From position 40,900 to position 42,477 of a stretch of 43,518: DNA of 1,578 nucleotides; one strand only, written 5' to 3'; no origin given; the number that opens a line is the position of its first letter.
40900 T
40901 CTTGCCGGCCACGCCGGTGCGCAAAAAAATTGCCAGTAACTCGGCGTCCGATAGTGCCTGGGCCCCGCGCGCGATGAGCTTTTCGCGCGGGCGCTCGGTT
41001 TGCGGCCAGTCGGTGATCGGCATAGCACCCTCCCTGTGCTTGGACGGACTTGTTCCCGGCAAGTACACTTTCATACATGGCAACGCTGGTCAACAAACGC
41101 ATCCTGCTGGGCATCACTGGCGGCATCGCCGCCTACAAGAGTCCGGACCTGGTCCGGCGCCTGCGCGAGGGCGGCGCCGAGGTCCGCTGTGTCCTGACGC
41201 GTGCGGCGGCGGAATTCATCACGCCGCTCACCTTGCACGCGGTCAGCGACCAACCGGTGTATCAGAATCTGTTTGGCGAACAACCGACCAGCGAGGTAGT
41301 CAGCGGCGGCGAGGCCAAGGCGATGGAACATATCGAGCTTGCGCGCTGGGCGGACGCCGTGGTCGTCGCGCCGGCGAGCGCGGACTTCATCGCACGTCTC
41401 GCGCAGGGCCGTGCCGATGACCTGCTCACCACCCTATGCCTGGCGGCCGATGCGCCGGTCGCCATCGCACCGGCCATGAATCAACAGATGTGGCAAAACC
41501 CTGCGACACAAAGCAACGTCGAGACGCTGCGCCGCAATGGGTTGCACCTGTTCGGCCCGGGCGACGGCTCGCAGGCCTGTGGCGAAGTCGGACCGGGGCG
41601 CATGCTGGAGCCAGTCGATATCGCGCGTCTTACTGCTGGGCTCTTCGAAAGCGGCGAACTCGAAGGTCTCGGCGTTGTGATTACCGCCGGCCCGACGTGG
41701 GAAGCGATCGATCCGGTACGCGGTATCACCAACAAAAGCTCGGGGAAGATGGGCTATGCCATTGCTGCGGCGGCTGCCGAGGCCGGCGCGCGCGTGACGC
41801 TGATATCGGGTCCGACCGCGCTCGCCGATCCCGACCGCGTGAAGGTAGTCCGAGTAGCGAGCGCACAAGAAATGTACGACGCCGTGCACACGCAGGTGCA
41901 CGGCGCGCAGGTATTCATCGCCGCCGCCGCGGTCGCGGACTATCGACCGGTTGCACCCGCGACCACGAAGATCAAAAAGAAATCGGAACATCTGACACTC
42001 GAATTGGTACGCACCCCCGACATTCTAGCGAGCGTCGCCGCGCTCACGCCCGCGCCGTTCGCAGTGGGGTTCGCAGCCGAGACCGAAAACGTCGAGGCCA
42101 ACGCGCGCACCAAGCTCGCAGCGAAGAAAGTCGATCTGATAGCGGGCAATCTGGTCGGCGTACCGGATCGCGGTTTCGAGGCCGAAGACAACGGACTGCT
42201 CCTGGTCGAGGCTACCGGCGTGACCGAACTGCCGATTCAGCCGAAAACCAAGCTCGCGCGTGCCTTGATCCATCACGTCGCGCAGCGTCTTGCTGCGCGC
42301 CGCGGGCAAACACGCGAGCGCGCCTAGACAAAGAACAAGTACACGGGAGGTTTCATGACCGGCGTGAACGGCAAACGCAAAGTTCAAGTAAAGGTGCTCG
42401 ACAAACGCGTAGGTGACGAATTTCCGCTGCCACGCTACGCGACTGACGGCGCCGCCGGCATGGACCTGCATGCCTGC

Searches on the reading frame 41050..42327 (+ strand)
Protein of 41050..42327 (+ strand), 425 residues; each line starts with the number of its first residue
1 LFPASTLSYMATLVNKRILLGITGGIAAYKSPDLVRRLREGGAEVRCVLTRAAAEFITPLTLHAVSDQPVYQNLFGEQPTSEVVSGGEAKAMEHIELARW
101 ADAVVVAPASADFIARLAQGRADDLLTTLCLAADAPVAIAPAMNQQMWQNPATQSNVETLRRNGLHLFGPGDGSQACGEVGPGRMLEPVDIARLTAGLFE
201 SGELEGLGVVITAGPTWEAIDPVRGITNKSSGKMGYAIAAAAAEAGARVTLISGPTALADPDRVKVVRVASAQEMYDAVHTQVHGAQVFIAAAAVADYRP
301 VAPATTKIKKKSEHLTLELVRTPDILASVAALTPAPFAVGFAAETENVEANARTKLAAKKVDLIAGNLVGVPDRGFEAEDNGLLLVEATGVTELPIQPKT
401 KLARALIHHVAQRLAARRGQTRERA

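Call 78: search_protein_families(library=pfam, proteins=[window:41050-42327:+], max_evalue=0.00001)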
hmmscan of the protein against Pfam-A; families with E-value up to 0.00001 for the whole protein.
window:41050-42327:+ (425 aa): 2 families
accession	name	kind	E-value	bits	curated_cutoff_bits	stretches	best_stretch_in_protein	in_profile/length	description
PF04127.22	DFP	-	1.6e-68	230.6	22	1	204-385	1-185/186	DNA/pantothenate metabolism flavoprotein C-terminal domain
PF02441.25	Flavoprotein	-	2.9e-36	125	22.7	1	16-193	1-156/162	Flavoprotein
